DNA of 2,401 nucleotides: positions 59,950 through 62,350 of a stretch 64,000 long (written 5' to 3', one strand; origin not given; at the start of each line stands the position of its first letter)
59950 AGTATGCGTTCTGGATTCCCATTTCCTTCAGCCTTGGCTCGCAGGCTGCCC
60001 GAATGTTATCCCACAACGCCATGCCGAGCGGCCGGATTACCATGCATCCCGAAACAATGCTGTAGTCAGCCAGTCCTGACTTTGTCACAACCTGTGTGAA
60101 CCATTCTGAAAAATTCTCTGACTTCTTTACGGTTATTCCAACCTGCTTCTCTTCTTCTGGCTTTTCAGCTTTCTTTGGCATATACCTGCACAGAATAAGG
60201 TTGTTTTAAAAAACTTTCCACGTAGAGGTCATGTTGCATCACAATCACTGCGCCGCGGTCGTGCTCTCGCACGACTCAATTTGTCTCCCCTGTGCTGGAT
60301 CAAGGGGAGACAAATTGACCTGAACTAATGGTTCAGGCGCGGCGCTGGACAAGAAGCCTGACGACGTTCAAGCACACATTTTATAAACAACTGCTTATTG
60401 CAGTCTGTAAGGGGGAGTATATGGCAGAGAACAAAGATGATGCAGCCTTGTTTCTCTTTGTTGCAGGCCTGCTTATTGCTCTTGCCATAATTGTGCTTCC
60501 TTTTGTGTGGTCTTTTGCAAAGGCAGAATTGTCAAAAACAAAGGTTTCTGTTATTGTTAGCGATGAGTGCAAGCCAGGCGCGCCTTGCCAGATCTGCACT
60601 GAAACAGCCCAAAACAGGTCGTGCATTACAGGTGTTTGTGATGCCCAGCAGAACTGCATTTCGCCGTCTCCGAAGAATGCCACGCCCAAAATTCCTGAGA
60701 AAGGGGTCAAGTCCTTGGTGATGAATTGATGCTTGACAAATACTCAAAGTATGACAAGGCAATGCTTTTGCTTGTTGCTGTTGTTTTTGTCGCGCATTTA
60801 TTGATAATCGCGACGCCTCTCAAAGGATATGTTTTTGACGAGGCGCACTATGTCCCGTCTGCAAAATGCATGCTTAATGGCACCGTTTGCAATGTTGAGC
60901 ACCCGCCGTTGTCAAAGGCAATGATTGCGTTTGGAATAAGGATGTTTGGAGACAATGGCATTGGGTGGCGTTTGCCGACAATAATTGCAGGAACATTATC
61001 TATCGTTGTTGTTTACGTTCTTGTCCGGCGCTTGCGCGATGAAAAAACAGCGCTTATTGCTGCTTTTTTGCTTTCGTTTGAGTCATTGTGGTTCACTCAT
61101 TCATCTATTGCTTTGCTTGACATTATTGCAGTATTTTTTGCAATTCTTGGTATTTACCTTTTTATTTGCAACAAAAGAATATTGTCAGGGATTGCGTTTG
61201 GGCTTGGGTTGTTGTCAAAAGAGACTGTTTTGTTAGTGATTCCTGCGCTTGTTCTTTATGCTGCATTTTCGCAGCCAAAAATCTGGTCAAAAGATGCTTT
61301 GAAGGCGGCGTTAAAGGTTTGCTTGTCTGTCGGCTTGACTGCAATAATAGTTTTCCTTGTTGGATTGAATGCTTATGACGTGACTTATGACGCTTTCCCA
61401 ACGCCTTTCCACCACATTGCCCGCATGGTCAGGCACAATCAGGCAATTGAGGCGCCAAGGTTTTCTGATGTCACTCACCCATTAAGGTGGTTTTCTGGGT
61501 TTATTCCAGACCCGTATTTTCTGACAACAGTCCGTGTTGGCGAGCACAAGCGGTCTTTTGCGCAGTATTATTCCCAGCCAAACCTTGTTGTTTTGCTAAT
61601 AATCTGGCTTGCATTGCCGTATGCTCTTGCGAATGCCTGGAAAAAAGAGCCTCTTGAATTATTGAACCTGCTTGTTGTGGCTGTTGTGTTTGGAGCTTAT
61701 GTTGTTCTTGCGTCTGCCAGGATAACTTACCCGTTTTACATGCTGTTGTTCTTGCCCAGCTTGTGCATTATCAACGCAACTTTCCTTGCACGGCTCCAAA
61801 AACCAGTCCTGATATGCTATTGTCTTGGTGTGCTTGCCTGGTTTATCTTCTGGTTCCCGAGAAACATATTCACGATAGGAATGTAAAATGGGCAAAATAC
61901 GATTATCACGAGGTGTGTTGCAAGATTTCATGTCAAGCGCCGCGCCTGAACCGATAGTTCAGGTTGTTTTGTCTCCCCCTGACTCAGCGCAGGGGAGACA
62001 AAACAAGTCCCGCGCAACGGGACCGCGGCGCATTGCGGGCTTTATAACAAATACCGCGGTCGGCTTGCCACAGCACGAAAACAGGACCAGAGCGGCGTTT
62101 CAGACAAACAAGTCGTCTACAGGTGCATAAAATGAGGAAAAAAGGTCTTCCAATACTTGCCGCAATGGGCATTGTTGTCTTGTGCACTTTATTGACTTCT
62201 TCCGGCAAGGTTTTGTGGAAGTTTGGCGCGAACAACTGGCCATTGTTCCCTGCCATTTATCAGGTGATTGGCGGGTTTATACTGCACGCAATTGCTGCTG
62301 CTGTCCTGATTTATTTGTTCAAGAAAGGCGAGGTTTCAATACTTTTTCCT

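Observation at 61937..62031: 95-nt GC-rich element folding into a perfect four-way junction (cloverleaf) with no unpaired junction nucleotides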

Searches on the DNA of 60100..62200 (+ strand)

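Call 23: search_rna_families(source=window, start=60100, end=62200, threshold=evalue, max_evalue=10)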
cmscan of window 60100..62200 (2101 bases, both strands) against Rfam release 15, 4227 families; matches with E-value up to 10: 6.
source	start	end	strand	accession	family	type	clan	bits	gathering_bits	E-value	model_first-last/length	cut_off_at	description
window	61964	62006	-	RF03658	mir-2300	Gene; miRNA;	-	22.8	90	0.13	15-60/74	no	mir-2300 microRNA precursor family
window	61964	62006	+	RF03658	mir-2300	Gene; miRNA;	-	20.7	90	0.48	15-60/74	no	mir-2300 microRNA precursor family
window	61975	62012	+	RF01100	PK-BYV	Cis-reg;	-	17.9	50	1.3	1-40/40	no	3'-terminal pseudoknot in BYV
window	60276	60318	+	RF03658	mir-2300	Gene; miRNA;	-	17.6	90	3.7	15-60/74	no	mir-2300 microRNA precursor family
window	60276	60318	-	RF03658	mir-2300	Gene; miRNA;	-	17.5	90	3.8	15-60/74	no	mir-2300 microRNA precursor family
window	60261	60313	-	RF01762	whalefall-1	Gene; sRNA;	-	16.8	37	0.47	1-56/56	no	Whalefall-1 RNA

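Call 33: build_rna_model(alignment_id=A1, structure=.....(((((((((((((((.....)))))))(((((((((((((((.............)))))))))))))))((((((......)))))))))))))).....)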
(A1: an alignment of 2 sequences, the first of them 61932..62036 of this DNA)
Model R1 built from alignment A1 (2 sequences, 106 columns); structure: as given.
model positions 106; base pairs 36; branch points 2; effective number of sequences 0.65; information 0.589 bits per position. Calibrated on 0.2 Mb of random sequence (short: E-values are rough).
structure used (alignment columns):
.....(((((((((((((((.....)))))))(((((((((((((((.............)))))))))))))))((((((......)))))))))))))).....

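Call 34: search_with_rna_model(model_id=R1, sources=[window, L005, L006, L007, L008, L009, L010, L011, L012], max_evalue=10, show_alignments=6)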
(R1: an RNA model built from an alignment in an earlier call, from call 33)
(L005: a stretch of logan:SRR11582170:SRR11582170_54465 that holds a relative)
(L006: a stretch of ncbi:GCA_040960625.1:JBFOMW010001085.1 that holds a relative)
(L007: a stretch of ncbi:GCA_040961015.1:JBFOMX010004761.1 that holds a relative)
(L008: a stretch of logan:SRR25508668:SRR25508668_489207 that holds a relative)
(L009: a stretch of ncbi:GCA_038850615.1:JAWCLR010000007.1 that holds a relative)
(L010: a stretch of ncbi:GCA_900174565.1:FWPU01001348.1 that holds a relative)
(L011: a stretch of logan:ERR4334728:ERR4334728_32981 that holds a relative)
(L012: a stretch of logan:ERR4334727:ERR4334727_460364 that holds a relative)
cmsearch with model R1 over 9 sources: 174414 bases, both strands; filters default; matches with E-value up to 10: 6.
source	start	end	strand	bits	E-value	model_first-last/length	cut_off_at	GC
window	60245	60350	-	126.7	2.3e-26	1-106/106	no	0.58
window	61932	62036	+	124.3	8.4e-26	1-106/106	no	0.62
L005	1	84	+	86.6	2.8e-17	23-106/106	5'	0.55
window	60245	60350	+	63.8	4.1e-12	1-106/106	no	0.58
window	61932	62036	-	61.8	1.2e-11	1-106/106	no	0.62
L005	1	84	-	39.6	1.3e-06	1-85/106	3'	0.55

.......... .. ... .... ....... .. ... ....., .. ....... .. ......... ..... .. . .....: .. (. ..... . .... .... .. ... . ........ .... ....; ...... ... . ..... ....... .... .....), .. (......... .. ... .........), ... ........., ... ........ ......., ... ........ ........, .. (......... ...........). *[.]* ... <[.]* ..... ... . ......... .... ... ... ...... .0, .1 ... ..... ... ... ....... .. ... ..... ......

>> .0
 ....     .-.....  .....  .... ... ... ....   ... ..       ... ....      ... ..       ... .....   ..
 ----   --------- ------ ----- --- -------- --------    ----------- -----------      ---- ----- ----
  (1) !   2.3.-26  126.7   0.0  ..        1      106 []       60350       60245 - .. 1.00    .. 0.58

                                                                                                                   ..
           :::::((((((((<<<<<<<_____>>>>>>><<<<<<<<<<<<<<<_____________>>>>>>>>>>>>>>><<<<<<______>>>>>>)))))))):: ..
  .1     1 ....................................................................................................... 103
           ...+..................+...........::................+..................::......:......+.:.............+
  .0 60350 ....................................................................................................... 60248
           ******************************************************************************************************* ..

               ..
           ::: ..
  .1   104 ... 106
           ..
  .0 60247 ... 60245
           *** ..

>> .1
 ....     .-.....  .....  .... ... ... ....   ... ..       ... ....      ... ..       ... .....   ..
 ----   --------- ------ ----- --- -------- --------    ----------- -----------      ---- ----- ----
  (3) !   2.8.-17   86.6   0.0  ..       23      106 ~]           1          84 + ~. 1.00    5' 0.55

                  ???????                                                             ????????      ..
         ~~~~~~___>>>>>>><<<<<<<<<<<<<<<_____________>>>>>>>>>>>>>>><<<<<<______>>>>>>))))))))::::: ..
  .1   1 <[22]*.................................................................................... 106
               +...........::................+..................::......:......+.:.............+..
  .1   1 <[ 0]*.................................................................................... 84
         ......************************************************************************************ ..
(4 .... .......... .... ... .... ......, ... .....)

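Call 53: search_with_rna_model(model_id=R1, sources=[L013, L014, L015, L016, L017, L018, L019, L020, L021, L022, L023, L024, L025, L026, L027, L028, L029, L030, L031, L032, L033, L034, L035, L036, L037, L038, L039, L040, L041, L042, L043, L044, L045, L046, L047, L048, L049, L050, L051, L052, L053, L054, L055, L056, L057, L058, L059, L060, L061, L062, L063, L064, L065, L066, L067, L068, L069, L070, L071, L072, L073, L074, L075, L076, L077, L078, L079, L080, L081, L082, L083, L084, L085, L086, L087, L088, L089, L090, L091, L092, L093, L094, L095, L096, L097, L098, L099, L100, L101, L102, L103, L104, L105, L106, L107, L108, L109, L110, L111, L112], max_evalue=1, show_alignments=4)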
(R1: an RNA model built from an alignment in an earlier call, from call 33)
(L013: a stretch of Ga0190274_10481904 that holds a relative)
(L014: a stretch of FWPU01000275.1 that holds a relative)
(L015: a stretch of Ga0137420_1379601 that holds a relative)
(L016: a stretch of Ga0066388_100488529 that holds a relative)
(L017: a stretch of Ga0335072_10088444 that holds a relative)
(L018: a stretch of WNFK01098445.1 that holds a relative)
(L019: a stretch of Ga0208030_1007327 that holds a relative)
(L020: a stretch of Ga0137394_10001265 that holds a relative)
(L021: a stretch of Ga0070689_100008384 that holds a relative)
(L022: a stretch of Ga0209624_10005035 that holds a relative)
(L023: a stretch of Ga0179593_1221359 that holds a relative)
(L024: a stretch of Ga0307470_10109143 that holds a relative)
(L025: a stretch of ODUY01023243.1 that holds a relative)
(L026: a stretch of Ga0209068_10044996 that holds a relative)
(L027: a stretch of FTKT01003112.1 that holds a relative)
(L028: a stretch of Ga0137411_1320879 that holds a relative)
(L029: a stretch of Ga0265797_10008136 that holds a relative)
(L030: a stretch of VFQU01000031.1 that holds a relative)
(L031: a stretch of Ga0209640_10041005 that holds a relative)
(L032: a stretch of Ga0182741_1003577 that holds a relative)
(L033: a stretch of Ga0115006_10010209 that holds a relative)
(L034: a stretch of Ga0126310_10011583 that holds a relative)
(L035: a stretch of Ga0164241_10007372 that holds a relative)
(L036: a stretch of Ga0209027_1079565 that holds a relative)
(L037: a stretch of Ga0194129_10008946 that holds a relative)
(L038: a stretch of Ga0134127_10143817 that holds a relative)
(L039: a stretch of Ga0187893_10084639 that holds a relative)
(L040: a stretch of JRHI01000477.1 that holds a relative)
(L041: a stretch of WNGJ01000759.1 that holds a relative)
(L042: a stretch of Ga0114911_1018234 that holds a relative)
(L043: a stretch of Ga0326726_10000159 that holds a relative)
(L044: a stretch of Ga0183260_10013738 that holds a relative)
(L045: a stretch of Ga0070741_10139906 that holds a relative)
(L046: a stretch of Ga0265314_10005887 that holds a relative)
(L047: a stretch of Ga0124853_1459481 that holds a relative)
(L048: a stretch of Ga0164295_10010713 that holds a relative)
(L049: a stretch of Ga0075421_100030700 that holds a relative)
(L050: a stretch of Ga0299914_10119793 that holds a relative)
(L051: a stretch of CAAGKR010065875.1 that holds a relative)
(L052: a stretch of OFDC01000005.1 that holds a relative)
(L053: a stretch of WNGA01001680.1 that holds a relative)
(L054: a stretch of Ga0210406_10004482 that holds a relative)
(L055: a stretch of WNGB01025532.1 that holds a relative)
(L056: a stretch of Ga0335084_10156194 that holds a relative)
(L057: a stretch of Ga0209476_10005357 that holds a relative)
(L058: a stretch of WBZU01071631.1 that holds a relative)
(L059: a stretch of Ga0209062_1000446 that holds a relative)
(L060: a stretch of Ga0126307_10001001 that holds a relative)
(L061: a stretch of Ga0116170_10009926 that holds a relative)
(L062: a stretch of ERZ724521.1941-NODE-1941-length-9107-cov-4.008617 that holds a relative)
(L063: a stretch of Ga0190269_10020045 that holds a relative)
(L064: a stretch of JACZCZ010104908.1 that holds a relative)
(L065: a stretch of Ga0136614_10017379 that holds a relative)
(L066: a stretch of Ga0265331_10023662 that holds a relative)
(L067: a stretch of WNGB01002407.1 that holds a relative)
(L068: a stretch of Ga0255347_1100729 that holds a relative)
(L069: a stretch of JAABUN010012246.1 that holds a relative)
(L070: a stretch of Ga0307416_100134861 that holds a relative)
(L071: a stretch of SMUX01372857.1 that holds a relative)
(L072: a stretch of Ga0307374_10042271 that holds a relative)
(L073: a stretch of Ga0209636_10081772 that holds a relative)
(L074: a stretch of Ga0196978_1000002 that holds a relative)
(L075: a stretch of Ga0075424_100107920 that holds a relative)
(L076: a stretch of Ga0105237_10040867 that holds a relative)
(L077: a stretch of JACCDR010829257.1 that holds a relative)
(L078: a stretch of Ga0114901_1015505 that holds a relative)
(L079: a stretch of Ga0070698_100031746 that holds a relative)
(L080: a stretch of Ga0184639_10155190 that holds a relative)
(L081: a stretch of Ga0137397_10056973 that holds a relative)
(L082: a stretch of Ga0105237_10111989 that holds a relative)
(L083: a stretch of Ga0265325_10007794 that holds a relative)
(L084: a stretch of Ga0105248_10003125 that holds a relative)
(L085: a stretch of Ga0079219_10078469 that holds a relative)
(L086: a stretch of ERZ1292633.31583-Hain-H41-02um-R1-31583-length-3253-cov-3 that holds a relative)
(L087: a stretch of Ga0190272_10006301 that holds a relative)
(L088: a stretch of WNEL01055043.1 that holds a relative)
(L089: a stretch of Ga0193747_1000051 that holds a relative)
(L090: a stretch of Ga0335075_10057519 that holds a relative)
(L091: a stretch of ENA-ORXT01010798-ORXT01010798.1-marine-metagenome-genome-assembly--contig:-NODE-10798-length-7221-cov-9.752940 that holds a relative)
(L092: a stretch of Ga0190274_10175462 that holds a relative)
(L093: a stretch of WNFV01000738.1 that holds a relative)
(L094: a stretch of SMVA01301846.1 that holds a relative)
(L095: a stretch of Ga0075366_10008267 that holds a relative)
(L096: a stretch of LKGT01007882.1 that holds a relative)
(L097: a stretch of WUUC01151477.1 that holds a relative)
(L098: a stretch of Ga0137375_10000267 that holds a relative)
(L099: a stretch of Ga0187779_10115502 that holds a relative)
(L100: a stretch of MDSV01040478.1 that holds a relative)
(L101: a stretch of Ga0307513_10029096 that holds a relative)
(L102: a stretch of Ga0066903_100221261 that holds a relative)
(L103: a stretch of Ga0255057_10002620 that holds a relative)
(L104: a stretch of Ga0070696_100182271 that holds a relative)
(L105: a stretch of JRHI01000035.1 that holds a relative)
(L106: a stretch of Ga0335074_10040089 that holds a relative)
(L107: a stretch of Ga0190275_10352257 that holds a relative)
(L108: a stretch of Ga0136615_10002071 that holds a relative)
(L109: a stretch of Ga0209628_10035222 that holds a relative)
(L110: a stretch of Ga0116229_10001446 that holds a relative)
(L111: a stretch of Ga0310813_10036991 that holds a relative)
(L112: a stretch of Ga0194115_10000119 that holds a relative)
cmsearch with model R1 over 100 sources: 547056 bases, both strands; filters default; matches with E-value up to 1: 11.
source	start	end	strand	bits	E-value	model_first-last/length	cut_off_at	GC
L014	1249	1355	-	86.8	8.2e-17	1-106/106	no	0.63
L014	1250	1355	+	62.1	3.1e-11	1-106/106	no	0.62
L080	702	797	+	50.7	1.2e-08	1-106/106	no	0.57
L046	5246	5341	+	43.9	4.1e-07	1-106/106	no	0.58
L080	702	797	-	41.5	1.5e-06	1-106/106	no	0.57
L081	439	536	+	19.9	0.11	1-106/106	no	0.77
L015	1021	1134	-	17.8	0.34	1-106/106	no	0.67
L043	27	139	+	17.3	0.45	1-106/106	no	0.66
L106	2802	2901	-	16.9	0.55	1-106/106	no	0.64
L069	4107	4198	-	16.5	0.65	1-106/106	no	0.64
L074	6274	6334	-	16.2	0.79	1-106/106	no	0.74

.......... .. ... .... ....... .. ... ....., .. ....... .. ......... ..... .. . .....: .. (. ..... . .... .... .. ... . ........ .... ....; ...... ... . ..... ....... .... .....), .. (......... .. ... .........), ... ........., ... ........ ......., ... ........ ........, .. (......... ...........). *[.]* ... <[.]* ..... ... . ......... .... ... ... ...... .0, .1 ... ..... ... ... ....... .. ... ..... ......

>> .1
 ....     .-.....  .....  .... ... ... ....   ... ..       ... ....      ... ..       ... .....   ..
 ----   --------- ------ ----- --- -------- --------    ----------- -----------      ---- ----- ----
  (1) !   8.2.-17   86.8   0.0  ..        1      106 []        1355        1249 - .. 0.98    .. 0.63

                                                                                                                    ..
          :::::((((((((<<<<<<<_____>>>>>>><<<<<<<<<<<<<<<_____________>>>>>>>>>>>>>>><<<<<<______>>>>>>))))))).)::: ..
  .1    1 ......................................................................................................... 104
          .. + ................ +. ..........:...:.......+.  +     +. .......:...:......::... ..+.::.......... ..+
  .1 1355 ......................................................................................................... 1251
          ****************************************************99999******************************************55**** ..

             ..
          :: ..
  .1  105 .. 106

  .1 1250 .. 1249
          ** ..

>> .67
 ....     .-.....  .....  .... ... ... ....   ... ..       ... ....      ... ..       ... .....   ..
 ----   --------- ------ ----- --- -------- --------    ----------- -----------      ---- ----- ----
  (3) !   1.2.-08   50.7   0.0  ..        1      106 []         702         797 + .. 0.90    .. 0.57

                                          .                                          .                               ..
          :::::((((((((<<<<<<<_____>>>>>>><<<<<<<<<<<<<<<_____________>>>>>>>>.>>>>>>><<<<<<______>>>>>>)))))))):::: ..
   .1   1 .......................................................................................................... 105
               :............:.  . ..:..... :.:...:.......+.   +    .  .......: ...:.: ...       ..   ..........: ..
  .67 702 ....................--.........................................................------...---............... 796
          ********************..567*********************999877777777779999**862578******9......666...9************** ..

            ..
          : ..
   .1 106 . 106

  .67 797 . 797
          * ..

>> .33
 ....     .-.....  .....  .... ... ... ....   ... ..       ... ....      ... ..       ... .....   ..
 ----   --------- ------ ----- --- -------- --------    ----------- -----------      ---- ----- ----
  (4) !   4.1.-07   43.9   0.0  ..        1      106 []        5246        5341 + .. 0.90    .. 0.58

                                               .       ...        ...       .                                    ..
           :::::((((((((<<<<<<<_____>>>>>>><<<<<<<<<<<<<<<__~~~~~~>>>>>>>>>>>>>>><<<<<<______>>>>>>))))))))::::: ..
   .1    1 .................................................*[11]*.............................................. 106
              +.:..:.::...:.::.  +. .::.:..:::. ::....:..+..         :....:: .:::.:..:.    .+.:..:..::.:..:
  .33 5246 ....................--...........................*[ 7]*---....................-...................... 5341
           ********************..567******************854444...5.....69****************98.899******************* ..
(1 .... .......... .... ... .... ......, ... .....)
